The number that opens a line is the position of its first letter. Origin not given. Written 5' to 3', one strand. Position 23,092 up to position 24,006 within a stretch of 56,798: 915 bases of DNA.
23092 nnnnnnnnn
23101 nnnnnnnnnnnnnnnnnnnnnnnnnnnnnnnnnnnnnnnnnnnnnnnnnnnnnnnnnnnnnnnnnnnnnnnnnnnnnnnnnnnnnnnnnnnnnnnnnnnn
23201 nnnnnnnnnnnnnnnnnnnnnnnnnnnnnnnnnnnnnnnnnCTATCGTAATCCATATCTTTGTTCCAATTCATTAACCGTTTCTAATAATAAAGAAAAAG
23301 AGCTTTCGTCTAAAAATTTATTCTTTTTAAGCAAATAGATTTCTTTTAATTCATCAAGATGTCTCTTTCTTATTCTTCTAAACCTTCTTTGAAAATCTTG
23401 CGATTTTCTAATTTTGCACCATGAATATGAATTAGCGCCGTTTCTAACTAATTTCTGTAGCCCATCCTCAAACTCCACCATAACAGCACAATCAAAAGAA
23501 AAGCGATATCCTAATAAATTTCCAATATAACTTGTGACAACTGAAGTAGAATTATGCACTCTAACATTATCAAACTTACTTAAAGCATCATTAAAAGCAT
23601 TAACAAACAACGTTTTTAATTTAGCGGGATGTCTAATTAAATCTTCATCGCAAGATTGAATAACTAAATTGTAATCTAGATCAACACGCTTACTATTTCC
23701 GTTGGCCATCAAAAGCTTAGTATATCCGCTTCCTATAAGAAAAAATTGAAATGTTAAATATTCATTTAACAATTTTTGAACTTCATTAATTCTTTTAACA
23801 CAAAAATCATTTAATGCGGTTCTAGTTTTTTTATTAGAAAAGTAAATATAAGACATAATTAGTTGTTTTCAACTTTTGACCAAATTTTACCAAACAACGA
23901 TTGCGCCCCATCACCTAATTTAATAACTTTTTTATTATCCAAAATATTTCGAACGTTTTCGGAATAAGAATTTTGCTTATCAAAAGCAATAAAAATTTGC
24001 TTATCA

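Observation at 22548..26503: Five tightly packed minus-strand genes: an ABC-3C-type trio (HNH, middle component, DUF2326 ATPase) joined to a minimal nucleotidyltransferase + Abi_2/HEPN pair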

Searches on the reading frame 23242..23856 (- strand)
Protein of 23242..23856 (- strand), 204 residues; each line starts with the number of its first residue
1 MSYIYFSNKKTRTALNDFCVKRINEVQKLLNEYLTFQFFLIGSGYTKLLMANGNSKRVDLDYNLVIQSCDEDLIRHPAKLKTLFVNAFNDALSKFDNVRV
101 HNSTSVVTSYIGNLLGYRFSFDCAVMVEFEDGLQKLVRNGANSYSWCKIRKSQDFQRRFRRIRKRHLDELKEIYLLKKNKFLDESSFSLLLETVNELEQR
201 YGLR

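Call 8: search_protein_families(library=pfam, max_evalue=0.1, proteins=[window:23242-23856:-])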
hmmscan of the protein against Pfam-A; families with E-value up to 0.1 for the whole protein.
window:23242-23856:- (204 aa): 0 families

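Call 9: search_protein_families(library=padloc, max_evalue=0.1, proteins=[window:23242-23856:-])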
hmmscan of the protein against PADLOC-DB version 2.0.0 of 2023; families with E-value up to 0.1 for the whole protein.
window:23242-23856:- (204 aa): 0 families

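Call 10: search_protein_families(library=ncbifam, max_evalue=1, proteins=[window:23242-23856:-])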
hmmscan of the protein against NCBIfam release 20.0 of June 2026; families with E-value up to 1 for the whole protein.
window:23242-23856:- (204 aa): 2 families
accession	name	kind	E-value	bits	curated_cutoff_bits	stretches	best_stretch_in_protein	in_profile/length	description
NF010338.0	PRK13767.1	equivalog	0.009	14.3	849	1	56-199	645-788/877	ATP-dependent helicase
NF045605.1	xseB_Acin_var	exception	0.081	13.2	40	0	18-34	41-57/59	exodeoxyribonuclease VII small subunit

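Call 11: search_protein_families(library=phrogs, max_evalue=1, proteins=[window:23242-23856:-])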
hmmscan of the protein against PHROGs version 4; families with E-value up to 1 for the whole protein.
window:23242-23856:- (204 aa): 2 families
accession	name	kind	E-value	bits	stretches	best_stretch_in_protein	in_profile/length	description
phrog_23585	-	unknown function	0.15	13.2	1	103-133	2-32/86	-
phrog_1790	-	head and packaging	0.26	12.2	1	155-180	68-93/114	terminase small subunit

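Call 12: find_homologous_proteins(query=window:23242-23856:-, max_evalue=0.01)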
Query window:23242-23856:- (204 aa): 4 proteins with E <= 0.01 among 104 candidates.
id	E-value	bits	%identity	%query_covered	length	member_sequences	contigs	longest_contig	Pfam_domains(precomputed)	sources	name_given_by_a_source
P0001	2.6e-129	447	100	100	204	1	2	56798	-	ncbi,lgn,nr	ncbi:MAG: hypothetical protein MJ208_00185 [Bacilli bacterium]|nr:hypothetical protein [Bacilli bact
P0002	2.5e-107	375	82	100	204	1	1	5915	-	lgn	-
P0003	1.8e-101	356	80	100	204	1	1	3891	-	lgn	-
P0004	1.1e-100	353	79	100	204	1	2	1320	-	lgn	-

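Call 14: find_encoding_contigs(protein=P0002, flank=6000)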
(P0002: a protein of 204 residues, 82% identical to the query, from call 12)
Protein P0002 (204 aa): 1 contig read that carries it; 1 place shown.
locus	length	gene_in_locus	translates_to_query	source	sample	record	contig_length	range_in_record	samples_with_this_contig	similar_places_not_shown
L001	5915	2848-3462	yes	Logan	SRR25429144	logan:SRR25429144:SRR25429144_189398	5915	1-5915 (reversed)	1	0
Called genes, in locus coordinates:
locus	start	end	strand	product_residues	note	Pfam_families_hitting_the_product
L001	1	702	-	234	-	?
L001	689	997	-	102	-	-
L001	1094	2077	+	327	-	-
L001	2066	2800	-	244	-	PF26915:Phage_P4_cII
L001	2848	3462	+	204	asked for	-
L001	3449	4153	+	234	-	-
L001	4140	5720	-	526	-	PF19614:DUF6119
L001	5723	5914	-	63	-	?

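Call 15: find_encoding_contigs(protein=P0003, flank=6000)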
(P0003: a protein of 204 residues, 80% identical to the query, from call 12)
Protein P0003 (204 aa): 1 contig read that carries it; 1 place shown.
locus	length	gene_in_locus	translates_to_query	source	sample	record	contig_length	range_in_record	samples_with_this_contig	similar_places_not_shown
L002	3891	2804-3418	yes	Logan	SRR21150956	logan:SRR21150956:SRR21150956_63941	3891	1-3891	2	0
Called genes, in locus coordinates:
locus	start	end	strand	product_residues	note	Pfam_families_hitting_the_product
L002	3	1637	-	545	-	?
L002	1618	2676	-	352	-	PF00004:AAA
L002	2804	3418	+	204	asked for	-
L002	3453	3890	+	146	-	?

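Call 27: search_protein_representatives(alignment_id=A1)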
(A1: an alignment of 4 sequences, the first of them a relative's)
Query: 4 sequences, 204 profile positions. Proteins with E-value up to 0.001 (for the whole library): 280; up to 1e-10: 78; up to 1e-30: 9. The best 150 are listed.
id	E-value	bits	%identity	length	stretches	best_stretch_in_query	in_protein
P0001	1.3e-124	430.2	-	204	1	1-204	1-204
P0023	1.2e-47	178.8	-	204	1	1-197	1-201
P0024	1.1e-44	169.2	-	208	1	1-202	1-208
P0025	6.3e-43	163.5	-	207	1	1-201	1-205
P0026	1.1e-41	159.4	-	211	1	3-203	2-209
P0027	2.8e-39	151.6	-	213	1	1-202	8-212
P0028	1.1e-34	136.5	-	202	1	3-202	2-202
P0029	4.3e-33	131.4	-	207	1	3-204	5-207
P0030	1.7e-31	126.1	-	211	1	3-203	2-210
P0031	1.5e-27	113.3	-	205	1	1-199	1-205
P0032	1.5e-27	113.2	-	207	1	1-197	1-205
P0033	1.3e-26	110.1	-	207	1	3-197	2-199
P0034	2.5e-26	109.3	-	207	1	1-197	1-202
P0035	9.9e-23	97.5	-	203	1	6-197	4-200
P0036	4.9e-22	95.3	-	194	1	1-148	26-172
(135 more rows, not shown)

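Call 30: search_solved_structures(query=A2, max_evalue=10, show_alignments=2)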
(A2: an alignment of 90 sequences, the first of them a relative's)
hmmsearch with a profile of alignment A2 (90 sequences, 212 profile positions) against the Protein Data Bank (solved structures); distinct sequences matched with E-value up to 10: 3.
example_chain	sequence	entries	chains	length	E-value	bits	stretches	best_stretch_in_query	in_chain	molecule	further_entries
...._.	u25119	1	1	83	0.039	16.9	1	134-187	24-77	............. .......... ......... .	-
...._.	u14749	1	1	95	0.38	13.6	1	89-132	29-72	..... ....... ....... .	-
4hhu_A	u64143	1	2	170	1.4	11.8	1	16-50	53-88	OR280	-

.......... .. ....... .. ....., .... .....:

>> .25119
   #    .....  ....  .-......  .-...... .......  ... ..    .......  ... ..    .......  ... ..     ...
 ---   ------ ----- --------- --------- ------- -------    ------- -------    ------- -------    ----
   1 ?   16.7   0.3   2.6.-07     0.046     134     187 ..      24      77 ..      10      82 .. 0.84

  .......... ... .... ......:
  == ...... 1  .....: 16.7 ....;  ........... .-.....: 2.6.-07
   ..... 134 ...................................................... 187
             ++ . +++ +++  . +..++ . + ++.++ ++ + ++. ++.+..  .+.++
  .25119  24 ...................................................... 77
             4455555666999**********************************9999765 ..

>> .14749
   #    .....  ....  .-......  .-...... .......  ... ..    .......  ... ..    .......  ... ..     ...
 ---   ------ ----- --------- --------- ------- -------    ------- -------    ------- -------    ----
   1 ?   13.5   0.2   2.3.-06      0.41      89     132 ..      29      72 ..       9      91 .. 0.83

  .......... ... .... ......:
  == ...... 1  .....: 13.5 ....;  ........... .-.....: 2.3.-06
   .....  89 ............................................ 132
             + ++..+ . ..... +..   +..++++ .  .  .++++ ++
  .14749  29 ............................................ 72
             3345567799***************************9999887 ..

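Call 31: search_protein_families(library=pfam, alignment_id=A2, max_evalue=0.01)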
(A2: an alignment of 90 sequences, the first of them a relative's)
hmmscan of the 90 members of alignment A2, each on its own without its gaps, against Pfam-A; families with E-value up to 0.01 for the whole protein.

A. member 1, P0001 (204 aa): 0 families

B. families by the number of members that match (of 90 scanned): 11 families
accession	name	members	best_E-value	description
PF15414.12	DUF4621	1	0.00041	Protein of unknown function (DUF4621)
PF17598.7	DUF5494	1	0.0014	Family of unknown function (DUF5494)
PF14682.11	SPOB_ab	1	0.0022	Sporulation initiation phospho-transferase B, C-terminal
PF09831.14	DUF2058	1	0.0023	Uncharacterized protein conserved in bacteria (DUF2058)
PF09607.16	BrkDBD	1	0.0035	Brinker DNA-binding domain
PF22184.2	CBM_56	1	0.0062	Carbohydrate binding module family 56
PF15595.11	Imm51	1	0.0072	Immunity protein 51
PF12345.13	DUF3641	1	0.0075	Protein of unknown function (DUF3641)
PF08842.16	Mfa2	1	0.0076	Fimbrillin-A associated anchor proteins Mfa1 and Mfa2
PF19483.4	DUF6019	1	0.0081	Family of unknown function (DUF6019)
PF20739.2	TraK_2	1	0.0081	Potential transfer protein TraK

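Call 32: find_homologous_proteins(query=A2, max_evalue=0.001)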
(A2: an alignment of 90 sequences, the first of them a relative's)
Query A2 (90 sequences) (204 aa, profile of the alignment): 187 proteins with E <= 0.001 among 2822 candidates; the best 120 are listed.
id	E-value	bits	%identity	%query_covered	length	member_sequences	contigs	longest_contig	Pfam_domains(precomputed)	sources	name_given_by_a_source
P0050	6.8e-65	237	33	90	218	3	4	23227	-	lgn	-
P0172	9.9e-65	236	31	90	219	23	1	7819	-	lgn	-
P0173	1.2e-64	236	30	77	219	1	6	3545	-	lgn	-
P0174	1.1e-63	233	28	80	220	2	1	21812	-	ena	-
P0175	1.1e-63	233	29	98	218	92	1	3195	-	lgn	-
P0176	3.0e-63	231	27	96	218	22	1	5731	-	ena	-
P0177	4.7e-63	231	30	96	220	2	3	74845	-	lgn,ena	-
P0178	7.2e-63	230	32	98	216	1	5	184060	-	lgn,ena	-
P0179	8.3e-63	230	30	85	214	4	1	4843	-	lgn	-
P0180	1.5e-62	229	28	96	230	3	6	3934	-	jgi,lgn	jgi:hypothetical protein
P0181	2.2e-62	229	29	88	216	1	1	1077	-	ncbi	-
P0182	3.2e-62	228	27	96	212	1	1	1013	-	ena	-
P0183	4.6e-62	227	30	96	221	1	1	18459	-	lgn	-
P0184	4.9e-62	227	31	98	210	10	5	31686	-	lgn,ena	-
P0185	5.0e-62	227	30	96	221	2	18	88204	-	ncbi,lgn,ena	-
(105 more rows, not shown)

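Call 35: find_related_loci(query=A3, collection=genome_contigs, flank=8000)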
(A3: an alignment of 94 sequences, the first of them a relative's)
Query A3 (204 aa) in genome_contigs; peptide patterns used: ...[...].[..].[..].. (x = any residue, [..] = any of these).
187 stretches matched a pattern; 141 encode a relative of the query (tblastn E <= 1e-3); the best 80 are kept; 80 distinct loci.
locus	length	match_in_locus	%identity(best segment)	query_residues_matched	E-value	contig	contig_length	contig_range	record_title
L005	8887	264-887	30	3-197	1e-17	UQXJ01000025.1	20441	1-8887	uncultured Mollicutes bacterium isolate UMGS732 genome assembly, contig: NODE_631_length_20441_cov_32.981065, whole geno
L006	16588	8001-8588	31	19-201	2e-17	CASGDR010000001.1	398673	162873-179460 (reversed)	uncultured bacterium isolate CO.O1.metabat-bins.288 genome assembly, contig: CO.O1.metabat-bins.288.fa_k141_5731185, who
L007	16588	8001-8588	30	19-201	2e-17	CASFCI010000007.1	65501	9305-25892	uncultured bacterium isolate O31_L3_395395_idba_bin.38 genome assembly, contig: O31_L3_395395_idba_bin.38.fa_scaffold_15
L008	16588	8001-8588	30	19-201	1e-16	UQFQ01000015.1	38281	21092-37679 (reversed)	uncultured Mollicutes bacterium isolate UMGS238 genome assembly, contig: NODE_571_length_38281_cov_7.309214, whole genom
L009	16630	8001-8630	26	6-201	3e-16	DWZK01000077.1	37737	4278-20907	MAG TPA_asm: Candidatus Intestinimonas stercoravium isolate ChiBcolR2-622 ChiBcolR2__C47754_L37737_SAMN08009986, whole g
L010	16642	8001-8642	27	3-203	5e-16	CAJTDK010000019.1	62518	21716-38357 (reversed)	Lachnospiraceae bacterium isolate B85_10_CF_BP genome assembly, contig: MGBC000137.19, whole genome shotgun sequence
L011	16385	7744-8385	27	3-201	5e-16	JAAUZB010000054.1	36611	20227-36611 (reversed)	MAG: Roseburia sp. isolate Mgla_MAG_20-bin_1 c_000000024895, whole genome shotgun sequence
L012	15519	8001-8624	30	3-197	2e-15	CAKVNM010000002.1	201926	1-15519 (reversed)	MAG: uncultured Clostridia bacterium isolate REFINED_METABAT215_TOP10_CONTIGS_1500_ASSEMBLY_K77_MERGED__Nepal_MoBio_Fibe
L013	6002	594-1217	30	3-197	2e-15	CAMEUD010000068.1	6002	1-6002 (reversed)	MAG: uncultured Clostridia bacterium isolate SRR11489789_bin.108_metaWRAP_v1.3_MAG genome assembly, contig: ERZ11466733.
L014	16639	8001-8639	27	3-202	2e-15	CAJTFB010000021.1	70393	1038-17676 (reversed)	Eubacteriaceae bacterium isolate C22_46_EX_BP genome assembly, contig: MGBC000156.21, whole genome shotgun sequence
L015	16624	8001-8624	30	3-197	4e-15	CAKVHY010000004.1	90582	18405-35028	MAG: uncultured Clostridia bacterium isolate REFINED_METABAT215_TOP10_CONTIGS_1500_ASSEMBLY_K77_MERGED__Hadza_MoBio_hadz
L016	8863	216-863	26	3-203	5e-15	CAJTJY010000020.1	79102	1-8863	MAG TPA_asm: uncultured Lachnospiraceae bacterium isolate MGBC101638 genome assembly, contig: MGBC101638.20, whole genom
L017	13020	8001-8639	31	3-197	9e-15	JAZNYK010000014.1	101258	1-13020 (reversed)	MAG: Clostridia bacterium isolate T1900044776_TS20190242.MAGScoT_cleanbin_000024 SGB_2482_k141_20855, whole genome shotg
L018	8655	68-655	30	19-201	2e-14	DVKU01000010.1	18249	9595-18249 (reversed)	MAG TPA_asm: Candidatus Avacholeplasma faecigallinarum isolate 3263 CHK57__C18667_L18249_ERR2241743, whole genome shotgu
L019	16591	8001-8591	28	9-197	3e-14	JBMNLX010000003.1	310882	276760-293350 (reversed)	MAG: Bacilli bacterium isolate SBF912LR0HQ0187 contig_31763, whole genome shotgun sequence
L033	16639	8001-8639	28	1-201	1e-12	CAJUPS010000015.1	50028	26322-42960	MAG TPA_asm: uncultured Oscillospiraceae bacterium isolate MGBC162663 genome assembly, contig: MGBC162663.15, whole geno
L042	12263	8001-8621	27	3-197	6e-12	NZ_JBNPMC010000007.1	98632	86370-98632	Bariatricus sp. SGI.154 HD273_6, whole genome shotgun sequence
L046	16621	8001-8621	26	3-197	8e-12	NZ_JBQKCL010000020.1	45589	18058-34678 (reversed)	Blautia sp. HCP3S3_H10_2 contig00020, whole genome shotgun sequence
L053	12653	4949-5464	30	38-197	1e-11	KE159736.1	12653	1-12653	Dorea sp. 5-2 genomic scaffold acPFE-supercont1.29, whole genome shotgun sequence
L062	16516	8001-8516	32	38-197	4e-11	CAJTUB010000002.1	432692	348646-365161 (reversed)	MAG TPA_asm: uncultured Lachnospiraceae bacterium isolate MGBC108918 genome assembly, contig: MGBC108918.2, whole genome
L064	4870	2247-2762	30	38-197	4e-11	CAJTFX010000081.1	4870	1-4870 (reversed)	Lachnospiraceae bacterium isolate C51_74_MI_BP genome assembly, contig: MGBC000170.81, whole genome shotgun sequence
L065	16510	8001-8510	29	38-197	4e-11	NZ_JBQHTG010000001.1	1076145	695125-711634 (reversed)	Candidatus Merdisoma sp. HCP28S3_D10 contig00001, whole genome shotgun sequence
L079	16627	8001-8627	29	3-197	2e-10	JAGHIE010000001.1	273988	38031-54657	MAG: Oscillospiraceae bacterium isolate MAG.366 k127_157887, whole genome shotgun sequence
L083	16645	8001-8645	25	3-201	6e-10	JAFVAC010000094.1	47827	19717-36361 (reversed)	MAG: Clostridia bacterium isolate RGIG4983 Roe_deer_Rumen-5__c487460, whole genome shotgun sequence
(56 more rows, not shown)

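Call 46: predict_structure(alignment_id=A3)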
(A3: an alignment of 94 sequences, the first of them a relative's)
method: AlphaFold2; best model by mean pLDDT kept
length: 204 residues; sequences in the alignment: 94
mean_pLDDT: 87.8   pTM: 0.84
mean pLDDT of the five models: 87.8, 86.0, 84.9, 84.4, 83.7
residues with pLDDT >= 90: 115; 70-90: 69; 50-70: 20; < 50: 0
segments of 3 or more residues with pLDDT < 50: none
pLDDT, mean of each block of 10 residues (from residue 1): 86 89 95 95 70 83 94 94 92 76 65 80 91 91 90 91 93 93 89 96 87
secondary structure, 60 per line:
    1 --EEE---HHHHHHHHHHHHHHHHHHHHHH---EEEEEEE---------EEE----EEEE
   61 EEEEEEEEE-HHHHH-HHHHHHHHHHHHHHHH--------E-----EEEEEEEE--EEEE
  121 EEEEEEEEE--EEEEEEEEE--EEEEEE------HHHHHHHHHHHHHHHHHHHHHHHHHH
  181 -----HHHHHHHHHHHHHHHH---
elements in order: E3-5 H9-30 E34-40 E50-52 E57-69 H71-75 H77-92 E107-114 E117-129 E132-140 E143-148 H155-180 H186-201

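Call 50: fold_search(model_id=the predicted structure, library=pdb)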
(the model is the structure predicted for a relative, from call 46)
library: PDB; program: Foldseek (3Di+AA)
matches with E <= 10: 540; with E <= 0.001: 57
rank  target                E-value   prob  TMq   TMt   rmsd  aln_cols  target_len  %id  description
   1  7ljo                  4.2e-06  1.00  0.53  0.39   8.2       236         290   14  Structure of the Bacteroides fragilis CD-NTase CdnB in complex with ADP (released 2021-06-02)
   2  8ysi                  2.3e-05  1.00  0.56  0.38   4.9       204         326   18  Crystal structure of the Deinococcus wulumuqiensis CD-NTase DwCdnB in complex with UTP (released 2025-01-29)
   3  8yss                  2.5e-05  1.00  0.55  0.38   5.0       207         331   17  Crystal structure of the apo form of Deinococcus wulumuqiensis CD-NTase DwCdnB (released 2025-01-29)
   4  4ty0_B                2.8e-05  1.00  0.49  0.31   5.1       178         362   17  Crystal structure of Vibrio cholerae DncV cyclic AMP-GMP synthase in complex with linear intermediate 5' pppA(3',5')pG (released 2014-08-13)
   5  8ysn                  3.5e-05  1.00  0.53  0.38   5.5       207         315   18  Crystal structure of the Deinococcus wulumuqiensis CD-NTase DwCdnB Ear-cut mutant (released 2025-01-29)
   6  8ysc                  4.0e-05  1.00  0.55  0.38   5.9       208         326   18  Crystal structure of the Deinococcus wulumuqiensis CD-NTase DwCdnB in complex with ATP (form 1) (released 2025-01-29)
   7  8yse                  4.7e-05  1.00  0.55  0.38   5.8       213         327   18  Crystal structure of the Deinococcus wulumuqiensis CD-NTase DwCdnB in complex with dATP (released 2025-01-29)
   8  8ysd                  5.7e-05  1.00  0.53  0.36   5.8       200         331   18  Crystal structure of the Deinococcus wulumuqiensis CD-NTase DwCdnB in complex with ATP (form 2) (released 2025-01-29)
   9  4xj6                  5.7e-05  1.00  0.51  0.32  11.9       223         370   15  Crystal structure of Escherichia coli DncV 3'-deoxy GTP bound form (released 2015-04-29)
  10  4ty0_A                6.0e-05  1.00  0.50  0.30   5.0       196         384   15  Crystal structure of Vibrio cholerae DncV cyclic AMP-GMP synthase in complex with linear intermediate 5' pppA(3',5')pG (released 2014-08-13)
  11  4xj3                  6.0e-05  1.00  0.49  0.31   7.2       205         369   18  Crystal structure of Vibrio cholerae DncV GTP bound form (released 2015-04-29)
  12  6u7b_A                6.4e-05  1.00  0.53  0.38   5.5       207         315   15  Structure of E. coli MS115-1 CdnC:HORMA-deltaN complex (released 2019-12-25)
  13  8yso                  6.4e-05  1.00  0.52  0.37   5.9       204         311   18  Crystal structure of the Deinococcus wulumuqiensis CD-NTase DwCdnB Ear-cut mutant in complex with ATP (released 2025-01-29)
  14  4txz_A                6.8e-05  1.00  0.48  0.30   7.4       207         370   17  Crystal structure of Vibrio cholerae DncV cyclic AMP-GMP synthase in complex with nonhydrolyzable GTP (released 2014-08-13)
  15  4u0m_B                1.0e-04  1.00  0.50  0.30   7.3       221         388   15  Structure of the Vibrio cholerae di-nucleotide cyclase (DncV) mutant D193N in complex with ATP, GTP and 5MTHFGLU2 (released 2014-09-17)
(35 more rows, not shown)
